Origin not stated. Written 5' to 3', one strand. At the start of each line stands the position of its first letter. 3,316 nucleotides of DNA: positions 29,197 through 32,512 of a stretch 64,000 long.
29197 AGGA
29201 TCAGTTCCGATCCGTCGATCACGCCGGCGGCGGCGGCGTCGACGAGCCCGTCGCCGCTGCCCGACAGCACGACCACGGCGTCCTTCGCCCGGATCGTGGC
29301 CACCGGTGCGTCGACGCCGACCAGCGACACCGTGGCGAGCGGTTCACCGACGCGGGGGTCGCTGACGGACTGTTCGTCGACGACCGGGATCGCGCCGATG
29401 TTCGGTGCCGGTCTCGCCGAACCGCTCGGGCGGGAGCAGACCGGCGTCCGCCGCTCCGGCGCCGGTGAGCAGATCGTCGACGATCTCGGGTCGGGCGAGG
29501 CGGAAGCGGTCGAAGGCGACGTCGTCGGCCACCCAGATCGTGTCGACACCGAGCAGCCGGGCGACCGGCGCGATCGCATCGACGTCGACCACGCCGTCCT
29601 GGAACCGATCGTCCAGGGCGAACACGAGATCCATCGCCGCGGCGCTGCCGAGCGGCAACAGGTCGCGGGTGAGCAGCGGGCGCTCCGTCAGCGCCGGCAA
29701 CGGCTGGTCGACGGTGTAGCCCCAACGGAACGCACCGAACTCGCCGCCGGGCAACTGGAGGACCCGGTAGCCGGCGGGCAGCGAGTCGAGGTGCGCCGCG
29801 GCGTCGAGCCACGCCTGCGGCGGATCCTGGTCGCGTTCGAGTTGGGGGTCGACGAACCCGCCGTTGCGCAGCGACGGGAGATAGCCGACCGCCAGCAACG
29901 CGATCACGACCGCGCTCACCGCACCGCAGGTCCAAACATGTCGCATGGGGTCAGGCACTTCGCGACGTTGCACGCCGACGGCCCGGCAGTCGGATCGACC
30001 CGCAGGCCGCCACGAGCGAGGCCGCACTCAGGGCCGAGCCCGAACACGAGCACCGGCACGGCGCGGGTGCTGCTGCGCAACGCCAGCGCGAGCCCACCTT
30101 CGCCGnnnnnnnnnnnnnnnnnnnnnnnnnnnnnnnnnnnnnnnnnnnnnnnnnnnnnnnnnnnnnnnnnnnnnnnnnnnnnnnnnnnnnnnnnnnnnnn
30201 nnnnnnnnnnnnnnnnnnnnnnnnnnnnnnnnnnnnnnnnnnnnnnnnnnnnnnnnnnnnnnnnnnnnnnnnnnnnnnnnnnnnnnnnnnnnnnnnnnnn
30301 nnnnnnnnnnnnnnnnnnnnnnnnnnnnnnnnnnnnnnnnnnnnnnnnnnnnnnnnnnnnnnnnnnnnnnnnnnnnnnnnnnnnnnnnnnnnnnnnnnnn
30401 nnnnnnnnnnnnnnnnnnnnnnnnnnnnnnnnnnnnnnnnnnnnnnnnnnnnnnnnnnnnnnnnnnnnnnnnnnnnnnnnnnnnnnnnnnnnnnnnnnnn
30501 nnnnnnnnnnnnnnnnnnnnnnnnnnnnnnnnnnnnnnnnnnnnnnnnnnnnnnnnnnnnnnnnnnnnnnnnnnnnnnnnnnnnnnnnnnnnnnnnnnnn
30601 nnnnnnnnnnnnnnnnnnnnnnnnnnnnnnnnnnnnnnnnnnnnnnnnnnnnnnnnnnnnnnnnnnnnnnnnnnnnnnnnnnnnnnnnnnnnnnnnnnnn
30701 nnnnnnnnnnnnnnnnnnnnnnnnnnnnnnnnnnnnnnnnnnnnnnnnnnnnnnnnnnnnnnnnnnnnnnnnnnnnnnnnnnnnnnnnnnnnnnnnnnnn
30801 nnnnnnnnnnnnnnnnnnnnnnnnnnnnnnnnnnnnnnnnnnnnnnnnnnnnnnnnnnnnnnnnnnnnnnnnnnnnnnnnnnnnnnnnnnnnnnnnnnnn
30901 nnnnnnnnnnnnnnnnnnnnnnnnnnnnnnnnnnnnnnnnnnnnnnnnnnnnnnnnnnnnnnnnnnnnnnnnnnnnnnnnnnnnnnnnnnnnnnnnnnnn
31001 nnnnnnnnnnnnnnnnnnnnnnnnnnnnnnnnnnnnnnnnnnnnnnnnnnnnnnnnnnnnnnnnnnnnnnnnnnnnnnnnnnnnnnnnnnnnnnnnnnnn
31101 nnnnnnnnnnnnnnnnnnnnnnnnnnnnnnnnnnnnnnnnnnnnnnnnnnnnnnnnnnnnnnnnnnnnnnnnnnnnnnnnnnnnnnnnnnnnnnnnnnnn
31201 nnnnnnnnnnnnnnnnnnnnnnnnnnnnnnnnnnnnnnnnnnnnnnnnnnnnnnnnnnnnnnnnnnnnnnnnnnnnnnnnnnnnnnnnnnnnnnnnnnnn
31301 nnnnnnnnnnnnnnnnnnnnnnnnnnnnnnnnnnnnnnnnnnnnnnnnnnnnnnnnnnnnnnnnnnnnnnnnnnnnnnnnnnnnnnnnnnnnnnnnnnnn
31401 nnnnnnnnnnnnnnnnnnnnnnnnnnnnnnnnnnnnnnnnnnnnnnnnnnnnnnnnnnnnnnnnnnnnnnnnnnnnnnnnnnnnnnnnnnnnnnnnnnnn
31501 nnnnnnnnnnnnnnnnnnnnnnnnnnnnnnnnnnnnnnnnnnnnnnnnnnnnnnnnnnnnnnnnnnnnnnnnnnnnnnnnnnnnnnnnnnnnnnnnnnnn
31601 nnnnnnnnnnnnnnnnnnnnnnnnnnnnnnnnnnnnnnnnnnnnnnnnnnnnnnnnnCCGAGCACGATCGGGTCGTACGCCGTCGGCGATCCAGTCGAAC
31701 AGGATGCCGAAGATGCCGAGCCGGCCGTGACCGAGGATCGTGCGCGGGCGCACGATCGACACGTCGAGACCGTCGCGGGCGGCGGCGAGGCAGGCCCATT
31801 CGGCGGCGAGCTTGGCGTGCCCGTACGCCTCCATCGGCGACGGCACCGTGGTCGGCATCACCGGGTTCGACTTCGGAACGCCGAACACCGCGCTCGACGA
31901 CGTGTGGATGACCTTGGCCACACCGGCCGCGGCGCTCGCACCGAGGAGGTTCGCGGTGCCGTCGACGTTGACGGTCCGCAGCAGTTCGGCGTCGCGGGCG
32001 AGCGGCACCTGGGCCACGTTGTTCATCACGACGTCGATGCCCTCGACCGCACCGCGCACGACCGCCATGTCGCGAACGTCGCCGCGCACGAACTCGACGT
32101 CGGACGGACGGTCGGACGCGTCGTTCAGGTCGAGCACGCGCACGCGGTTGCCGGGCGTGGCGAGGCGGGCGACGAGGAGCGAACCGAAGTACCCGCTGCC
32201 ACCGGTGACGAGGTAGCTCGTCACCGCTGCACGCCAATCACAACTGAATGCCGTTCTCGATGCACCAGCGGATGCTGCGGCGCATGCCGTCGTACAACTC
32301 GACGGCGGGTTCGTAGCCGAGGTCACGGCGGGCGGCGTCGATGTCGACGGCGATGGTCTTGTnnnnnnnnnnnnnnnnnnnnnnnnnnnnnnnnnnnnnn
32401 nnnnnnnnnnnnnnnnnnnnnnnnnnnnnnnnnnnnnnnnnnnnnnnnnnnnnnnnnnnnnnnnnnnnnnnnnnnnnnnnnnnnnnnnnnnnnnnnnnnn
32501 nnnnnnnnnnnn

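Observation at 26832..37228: AftD-family GT-C in one minus-strand run with a GMC flavoprotein, two SDRs, a Ppm-type synthase and a PIG-V-like GT-C: a possible second lipid-sugar epimerisation module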

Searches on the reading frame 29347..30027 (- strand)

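Call 7: search_protein_families(library=pfam, proteins=[window:29347-30027:-], max_evalue=0.01)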
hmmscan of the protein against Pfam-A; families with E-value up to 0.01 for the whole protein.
window:29347-30027:- (227 aa): 1 family
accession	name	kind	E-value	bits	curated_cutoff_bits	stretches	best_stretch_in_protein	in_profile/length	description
PF11847.13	GT-C_AftD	-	2.2e-18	66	26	1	38-209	381-545/661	Alpha-(1->3)-arabinofuranosyltransferase, N-terminal GT-C domain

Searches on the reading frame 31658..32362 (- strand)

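Call 7: search_protein_families(library=pfam, proteins=[window:31658-32362:-], max_evalue=0.01)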
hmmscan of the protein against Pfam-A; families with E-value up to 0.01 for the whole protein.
window:31658-32362:- (235 aa): 9 families
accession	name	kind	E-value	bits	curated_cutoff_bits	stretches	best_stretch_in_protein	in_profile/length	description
PF01370.27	Epimerase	-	1.3e-28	100.5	20.9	1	51-213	2-176/240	NAD dependent epimerase/dehydratase family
PF01073.25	3Beta_HSD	-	1.3e-19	70.8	22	1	51-214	1-186/280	3-beta hydroxysteroid dehydrogenase/isomerase family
PF16363.11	GDP_Man_Dehyd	-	2.5e-18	67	27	1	51-193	1-166/332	GDP-mannose 4,6 dehydratase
PF07993.18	NAD_binding_4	-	3.1e-14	53.2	20.1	1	105-217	85-215/258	Male sterility protein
PF13460.12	NAD_binding_10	-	1.8e-11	44.7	27.2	1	54-208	1-145/184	NAD(P)H-binding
PF04321.23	RmlD_sub_bind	-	1.8e-11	44.1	27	1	51-212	4-154/287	RmlD substrate binding domain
PF05368.20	NmrA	-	1.4e-06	28.6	27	1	51-155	6-106/298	NmrA-like family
PF02719.21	Polysacc_synt_2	-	1.4e-06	28.2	20.2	1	51-197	2-155/293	Polysaccharide biosynthesis protein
PF22660.2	RS_preATP-grasp-like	-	0.0048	17.7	27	0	55-137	8-91/98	Ribonucleotide synthetase preATP-grasp domain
